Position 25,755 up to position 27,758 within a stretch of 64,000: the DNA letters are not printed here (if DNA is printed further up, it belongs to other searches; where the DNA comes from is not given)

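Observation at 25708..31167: A low-GC GmrSD-like (DUF262/DUF1524) defence gene inserted next to the hydrogenase; the DUF262-hydrogenase-GGDEF block is bracketed by directly oriented D-family repeats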

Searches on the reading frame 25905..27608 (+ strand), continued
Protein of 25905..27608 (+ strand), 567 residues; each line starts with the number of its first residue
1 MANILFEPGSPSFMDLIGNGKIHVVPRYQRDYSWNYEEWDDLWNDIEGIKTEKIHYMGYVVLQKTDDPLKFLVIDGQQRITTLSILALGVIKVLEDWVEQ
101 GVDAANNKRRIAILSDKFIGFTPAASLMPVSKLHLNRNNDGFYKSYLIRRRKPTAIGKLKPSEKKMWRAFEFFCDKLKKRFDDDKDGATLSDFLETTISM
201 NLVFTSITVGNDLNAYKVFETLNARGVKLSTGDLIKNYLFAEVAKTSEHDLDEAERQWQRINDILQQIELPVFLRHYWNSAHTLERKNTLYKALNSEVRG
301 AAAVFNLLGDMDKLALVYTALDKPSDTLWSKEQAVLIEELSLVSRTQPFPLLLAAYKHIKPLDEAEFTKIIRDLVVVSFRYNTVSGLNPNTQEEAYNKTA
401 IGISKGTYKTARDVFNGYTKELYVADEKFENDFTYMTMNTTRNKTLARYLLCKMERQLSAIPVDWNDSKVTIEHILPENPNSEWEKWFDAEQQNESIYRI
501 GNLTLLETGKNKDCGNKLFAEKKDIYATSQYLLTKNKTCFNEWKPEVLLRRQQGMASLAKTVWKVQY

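Call 66: search_dna_similar(query=window:25905-27608:+, collection=plasmids, mode=protein, max_rows=10)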
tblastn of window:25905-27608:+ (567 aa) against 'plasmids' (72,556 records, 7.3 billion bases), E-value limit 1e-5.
Records with a match: 260; places in all: 262; records where one place covers at least 80% of the query: 195.
Best place of each record, by identity: <60% 260.
By first word of the organism name: Klebsiella 70; Acinetobacter 33; Enterobacter 23; Escherichia 14; Rhizobium 9; Lactiplantibacillus 7; Bacillus 6; Planktothrix 5; Vibrio 4; Staphylococcus 4; and 65 more.
By predicted mobility (MOB-suite, as given by PLSDB): non-mobilizable 102; conjugative 98; mobilizable 60.
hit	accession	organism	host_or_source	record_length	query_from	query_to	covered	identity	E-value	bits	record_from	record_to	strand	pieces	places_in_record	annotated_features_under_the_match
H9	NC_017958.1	Tistrella mobilis KA081020-065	-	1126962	1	565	100%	39.4%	2e-123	407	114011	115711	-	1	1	record has no annotation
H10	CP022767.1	Ralstonia solanacearum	Solanum tuberosum,single cell,Potato ...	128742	1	565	100%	38.1%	6e-110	368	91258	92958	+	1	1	hypothetical protein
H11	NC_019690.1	Pseudanabaena sp. PCC 7367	-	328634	2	567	100%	37.9%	1e-119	396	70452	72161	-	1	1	DUF262 domain-containing protein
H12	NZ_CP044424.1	Paracoccus pantotrophus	cell culture,denitrifying, ...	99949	1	554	98%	38.5%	5e-108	363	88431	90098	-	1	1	DUF262 domain-containing HNH endonuclease family protein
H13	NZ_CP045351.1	Vibrio aquimaris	pure culture,Non-filtered water from ...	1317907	9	566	98%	36.2%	2e-102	347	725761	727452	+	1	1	none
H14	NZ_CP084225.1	Arsenophonus apicola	Apis mellifera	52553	1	566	91%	37.8%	1e-68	369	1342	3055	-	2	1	HNH endonuclease family protein | DUF262 domain-containing protein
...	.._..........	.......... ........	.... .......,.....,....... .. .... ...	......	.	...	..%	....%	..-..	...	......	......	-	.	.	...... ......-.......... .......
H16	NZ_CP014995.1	Salmonella enterica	food,peanut butter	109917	4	565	99%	34.0%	7e-88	304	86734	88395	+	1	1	DUF262 domain-containing protein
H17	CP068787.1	Salmonella enterica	food,peppercorn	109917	4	565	99%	34.0%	7e-88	304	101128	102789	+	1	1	DUF262 domain-containing protein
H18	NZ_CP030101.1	Listeria monocytogenes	Environment,water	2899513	22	565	96%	29.9%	3e-53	203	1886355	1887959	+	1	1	none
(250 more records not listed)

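Call 71: predict_structure(alignment_id=A7)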
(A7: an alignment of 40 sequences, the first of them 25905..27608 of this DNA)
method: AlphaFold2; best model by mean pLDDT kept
length: 567 residues; sequences in the alignment: 40
mean_pLDDT: 91.0   pTM: 0.80
mean pLDDT of the five models: 91.0, 90.9, 90.2, 89.5, 89.1
residues with pLDDT >= 90: 393; 70-90: 164; 50-70: 4; < 50: 6
segments of 3 or more residues with pLDDT < 50: 1-6
pLDDT, mean of each block of 10 residues (from residue 1): 50 87 90 96 93 88 89 91 97 97 95 93 83 93 94 89 96 97 93 94 89 81 73 87 86 89 89 94 90 91 95 94 93 94 89 98 97 96 91 96 97 97 95 92 92 93 88 92 88 90 94 89 93 90 92 95 91
secondary structure, 60 per line:
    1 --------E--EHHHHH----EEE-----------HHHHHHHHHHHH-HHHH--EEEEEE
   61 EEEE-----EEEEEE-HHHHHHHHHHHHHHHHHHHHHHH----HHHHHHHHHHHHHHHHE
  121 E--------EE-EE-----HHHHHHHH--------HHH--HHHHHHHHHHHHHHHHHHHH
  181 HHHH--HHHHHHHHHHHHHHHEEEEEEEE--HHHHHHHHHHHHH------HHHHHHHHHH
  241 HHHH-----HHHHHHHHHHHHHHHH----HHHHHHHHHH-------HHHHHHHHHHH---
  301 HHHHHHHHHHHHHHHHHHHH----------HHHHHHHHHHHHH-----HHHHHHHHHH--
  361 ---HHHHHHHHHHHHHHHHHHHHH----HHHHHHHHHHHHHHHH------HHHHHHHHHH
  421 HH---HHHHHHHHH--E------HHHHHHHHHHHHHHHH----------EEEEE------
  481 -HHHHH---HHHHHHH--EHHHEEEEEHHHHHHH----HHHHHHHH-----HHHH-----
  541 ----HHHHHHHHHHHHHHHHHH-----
elements in order: H13-17 E22-24 H36-47 H49-52 E55-64 E70-75 H77-99 H104-119 H140-147 H161-184 H187-201 E202-209 H212-224 H231-244 H250-265 H270-279 H287-297 H301-320 H331-343 H349-358 H364-384 H389-404 H411-422 H426-434 H444-459 E470-474 H482-486 H490-496 E503-507 H508-514 H519-526 H532-535 H545-562

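Call 74: fold_search(model_id=the predicted structure, library=pdb)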
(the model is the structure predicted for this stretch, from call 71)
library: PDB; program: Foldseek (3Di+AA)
matches with E <= 10: 61; with E <= 0.001: 6
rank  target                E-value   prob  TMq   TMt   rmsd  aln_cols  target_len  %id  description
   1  9jfl_A                4.1e-19  1.00  0.72  0.69   5.8       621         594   18  Molecular basis of the phosphorothioation-sensing antiphage defence system DndBCDE-DndI (released 2024-12-11)
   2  9jfl_B                6.9e-19  1.00  0.75  0.72   5.2       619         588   17  Molecular basis of the phosphorothioation-sensing antiphage defence system DndBCDE-DndI (released 2024-12-11)
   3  7drs_A                2.4e-14  1.00  0.45  0.35  21.1       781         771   15  Structure of SspE_40224 (released 2022-06-29)
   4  7drr_A                5.2e-13  1.00  0.39  0.30  21.8       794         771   15  Structure of SspE-R100A protein (released 2022-06-29)
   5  7p9m_A                7.8e-04  1.00  0.33  0.33  16.1       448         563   15  BrxU, GmrSD-family Type IV restriction enzyme (released 2021-12-08)
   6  7p9m_B                8.8e-04  1.00  0.34  0.34  19.9       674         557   13  BrxU, GmrSD-family Type IV restriction enzyme (released 2021-12-08)
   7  1n24_B                1.7e-01  0.15  0.13  0.14  23.8       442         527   10  (+)-Bornyl diphosphate synthase: Complex with Mg and product (released 2002-11-27)
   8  5uv0                  8.2e-01  0.08  0.15  0.16  27.2       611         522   10  Crystal Structure of (+)-Limonene Synthase from Citrus sinensis (released 2017-03-22)
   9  4oge                  1.0e+00  0.11  0.13  0.08  21.3       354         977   14  Crystal structure of the Type II-C Cas9 enzyme from Actinomyces naeslundii (released 2014-02-12)
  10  3n0g_A                1.1e+00  0.06  0.12  0.13  27.4       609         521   11  Crystal Structure of Isoprene Synthase from Grey Poplar Leaves (Populus x canescens) in complex with three Mg2+ ions a (released 2010-07-21)
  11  7ol9_A                1.3e+00  0.10  0.09  0.22  23.6       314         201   10  Crystal structure of C-terminally truncated Bacillus subtilis nucleoid occlusion protein (Noc) complexed to the Noc-bi (released 2022-03-09)
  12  1n1b_A                1.4e+00  0.07  0.14  0.14  23.6       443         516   12  Crystal Structure of (+)-Bornyl Diphosphate Synthase from Sage (released 2002-11-27)
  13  1n1z_A                1.5e+00  0.04  0.13  0.13  27.6       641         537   12  (+)-Bornyl Diphosphate Synthase: Complex with Mg and pyrophosphate (released 2002-11-27)
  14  5e8l_B                1.7e+00  0.06  0.08  0.12  17.8       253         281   12  Crystal structure of geranylgeranyl pyrophosphate synthase 11 from Arabidopsis thaliana (released 2015-11-11)
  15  8y9u_C                1.7e+00  0.02  0.09  0.09  25.4       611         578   12  Crystal structure of nanobody MY6323 bound to human serum albumin (HSA) (released 2025-02-12)
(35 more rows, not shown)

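Call 75: search_protein_families(library=ncbifam, proteins=[window:25905-27608:+, L119:7292-8335:+, L119:8332-9240:+, L119:9252-10004:+], max_evalue=0.00001)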
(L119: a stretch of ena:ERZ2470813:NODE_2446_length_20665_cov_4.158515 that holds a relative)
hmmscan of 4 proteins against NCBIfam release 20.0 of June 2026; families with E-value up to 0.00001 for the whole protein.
window:25905-27608:+ (567 aa): 0 families

L119:7292-8335:+ (347 aa): 3 families
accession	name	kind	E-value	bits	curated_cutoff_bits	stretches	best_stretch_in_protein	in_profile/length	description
NF040829.1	sulfhyd_ShyB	equivalog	6.8e-70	235.7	690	1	39-341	33-329/334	NAD(P)-dependent hydrogenase/sulfhydrogenase 2 subunit beta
NF040833.1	sulfhyd_HydB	equivalog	4.3e-59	200.2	750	1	41-333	36-327/367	NADPH-dependent hydrogenase/sulfhydrogenase 1 subunit beta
TIGR02910.1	sulfite_red_A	equivalog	2.7e-35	122.2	323.15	1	44-344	45-329/334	anaerobic sulfite reductase subunit AsrA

L119:8332-9240:+ (302 aa): 22 families
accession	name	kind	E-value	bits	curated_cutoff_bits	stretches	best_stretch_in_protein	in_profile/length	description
NF006220.0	PRK08345.1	subfamily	1.4e-80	270.7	395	1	36-299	12-291/294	cytochrome-c3 hydrogenase subunit gamma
NF040830.1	sulfhyd_ShyC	equivalog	7.7e-69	232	600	2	34-184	6-154/288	NAD(P)-dependent hydrogenase/sulfhydrogenase 2 subunit gamma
TIGR02911.1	sulfite_red_B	equivalog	1.8e-64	217.3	288.6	1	35-296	6-257/261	anaerobic sulfite reductase subunit AsrB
NF040835.1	sulfhyd_HydG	equivalog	3.9e-62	210.1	650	1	36-296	19-285/292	NADPH-dependent hydrogenase/sulfhydrogenase 1 subunit gamma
NF000796.0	PRK00054.1-1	equivalog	5.7e-41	140.4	224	1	63-295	25-235/254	dihydroorotate dehydrogenase electron transfer subunit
NF000798.0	PRK00054.1-3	equivalog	4.7e-24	85.4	219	1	62-292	26-239/244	dihydroorotate dehydrogenase electron transfer subunit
NF045803.1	MethMoxFADbindMmoC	equivalog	2.6e-23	82.4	500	1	16-260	89-337/343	aromatic/alkene monooxygenase hydroxylase FAD-binding subunit MmoC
NF040810.1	BenC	equivalog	7.6e-22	77.9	430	1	35-259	105-326/333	benzoate 1,2-dioxygenase electron transfer component BenC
NF004862.0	PRK06222.1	subfamily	1.1e-21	77.5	220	1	62-295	23-248/281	sulfide/dihydroorotate dehydrogenase-like FAD/NAD-binding protein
NF009414.0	PRK12778.1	equivalog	4.2e-21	74.9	1103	1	59-295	20-248/752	bifunctional dihydroorotate dehydrogenase B NAD binding subunit/NADPH-dependent glutamate synthase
NF000799.0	PRK00054.1-4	equivalog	5.1e-21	74.9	314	1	68-293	34-254/258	dihydroorotate dehydrogenase electron transfer subunit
NF000797.0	PRK00054.1-2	equivalog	3.4e-18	65.9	270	1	69-291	44-261/267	dihydroorotate dehydrogenase electron transfer subunit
NF005963.0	PRK08051.1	equivalog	7.2e-17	61.5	230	1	50-259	17-226/233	NAD(P)H-flavin reductase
NF008822.0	PRK11872.1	equivalog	1.7e-16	60.1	402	1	39-260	111-332/341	anthranilate 1,2-dioxygenase electron transfer component AntC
NF058606.1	GlBtMonoRdsGbcB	equivalog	3.1e-14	52.6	500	1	64-258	40-242/362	glycine betaine monooxygenase reductase subunit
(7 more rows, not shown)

L119:9252-10004:+ (250 aa): 4 families
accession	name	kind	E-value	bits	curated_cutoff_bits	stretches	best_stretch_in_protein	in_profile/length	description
NF040831.1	sulfhyd_ShyD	equivalog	1.6e-48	165.4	460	1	12-243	2-237/240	NAD(P)-dependent hydrogenase/sulfhydrogenase 2 subunit delta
NF040836.1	sulfhyd_HydD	equivalog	1.5e-46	158.7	500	1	7-245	2-246/261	NADPH-dependent hydrogenase/sulfhydrogenase 1 subunit delta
NF045875.1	F420_non_VhuG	exception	3e-26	92.3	450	1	8-174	2-182/286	F420-non-reducing hydrogenase subunit VhuG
TIGR03294.1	FrhG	equivalog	1.2e-17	64.4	245.5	1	11-171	2-157/228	coenzyme F420 hydrogenase subunit gamma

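Call 82: find_encoding_contigs(protein=P0034, flank=4000, max_places=2)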
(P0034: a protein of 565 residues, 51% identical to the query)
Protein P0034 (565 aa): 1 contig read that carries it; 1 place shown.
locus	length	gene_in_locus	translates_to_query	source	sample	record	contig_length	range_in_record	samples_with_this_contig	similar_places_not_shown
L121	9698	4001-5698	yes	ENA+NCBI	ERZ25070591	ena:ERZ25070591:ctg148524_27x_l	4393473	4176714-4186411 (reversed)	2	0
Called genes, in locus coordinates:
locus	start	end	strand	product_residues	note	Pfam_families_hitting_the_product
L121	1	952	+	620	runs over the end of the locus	-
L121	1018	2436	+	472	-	-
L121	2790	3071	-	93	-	-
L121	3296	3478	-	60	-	-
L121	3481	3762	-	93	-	-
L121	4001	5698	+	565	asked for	PF03235:GmrSD_N, PF07510:GmrSD_C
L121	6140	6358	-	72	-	-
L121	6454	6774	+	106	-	PF05534:HicB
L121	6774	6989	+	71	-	PF04255:DUF433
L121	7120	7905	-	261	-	PF02463:SMC_N (faint), PF13555:AAA_29 (faint), PF00005:ABC_tran, PF01637:ATPase_2 (weak), PF09818:ABC_ATPase (faint), PF13191:AAA_16 (faint), PF13304:AAA_21 (weak)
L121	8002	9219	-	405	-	PF00528:BPD_transp_1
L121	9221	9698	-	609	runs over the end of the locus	PF00528:BPD_transp_1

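Call 83: find_encoding_contigs(protein=P0045, flank=4000, max_places=2)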
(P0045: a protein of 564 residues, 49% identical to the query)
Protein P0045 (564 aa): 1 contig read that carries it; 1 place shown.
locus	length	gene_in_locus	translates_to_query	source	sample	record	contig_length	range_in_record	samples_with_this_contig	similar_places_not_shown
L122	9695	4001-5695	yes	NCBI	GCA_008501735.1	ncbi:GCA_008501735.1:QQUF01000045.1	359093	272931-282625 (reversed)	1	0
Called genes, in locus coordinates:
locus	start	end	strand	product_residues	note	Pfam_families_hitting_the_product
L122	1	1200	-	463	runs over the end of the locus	PF02874:ATP-synt_ab_N, PF00006:ATP-synt_ab, PF22919:ATP-synt_VA_C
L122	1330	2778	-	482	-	PF01370:Epimerase, PF05368:NmrA, PF13460:NAD_binding_10, PF11066:DUF2867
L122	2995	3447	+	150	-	PF22550:CesT_Tir_1, PF10722:YbjN (weak), PF22551:TY-Chap1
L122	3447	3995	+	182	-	PF00702:Hydrolase, PF08645:PNK3P, PF13344:Hydrolase_6 (faint), PF13419:HAD_2 (weak), PF13242:Hydrolase_like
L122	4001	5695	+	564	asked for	PF03235:GmrSD_N, PF07510:GmrSD_C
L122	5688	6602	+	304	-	PF01180:DHO_dh, PF01207:Dus (weak), PF03060:NMO (faint)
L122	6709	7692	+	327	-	PF01145:Band_7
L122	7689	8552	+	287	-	PF01145:Band_7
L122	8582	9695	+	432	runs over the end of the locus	PF17820:PDZ_6 (weak), PF19238:Radical_SAM_2, PF04055:Radical_SAM (faint), PF04459:DUF512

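Call 84: find_encoding_contigs(protein=P0017, flank=4000, max_places=2)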
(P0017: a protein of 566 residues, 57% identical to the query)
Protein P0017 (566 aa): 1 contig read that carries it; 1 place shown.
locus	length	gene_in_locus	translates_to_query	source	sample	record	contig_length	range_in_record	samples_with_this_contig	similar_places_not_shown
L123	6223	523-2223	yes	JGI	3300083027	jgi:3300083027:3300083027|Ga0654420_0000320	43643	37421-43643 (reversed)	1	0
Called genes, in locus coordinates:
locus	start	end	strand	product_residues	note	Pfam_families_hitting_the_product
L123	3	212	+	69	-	?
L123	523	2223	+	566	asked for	PF03235:GmrSD_N, PF07510:GmrSD_C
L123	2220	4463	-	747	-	PF13620:CarboxypepD_reg (weak), PF13715:CarbopepD_reg_2, PF00593:TonB_dep_Rec_b-barrel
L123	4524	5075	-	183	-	-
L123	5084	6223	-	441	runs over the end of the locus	PF20308:TPR-S (faint), PF06552:TOM20_plant (faint), PF13428:TPR_14 (faint), PF00515:TPR_1 (faint), PF14559:TPR_19 (faint), PF13414:TPR_11 (faint), PF13431:TPR_17 (faint)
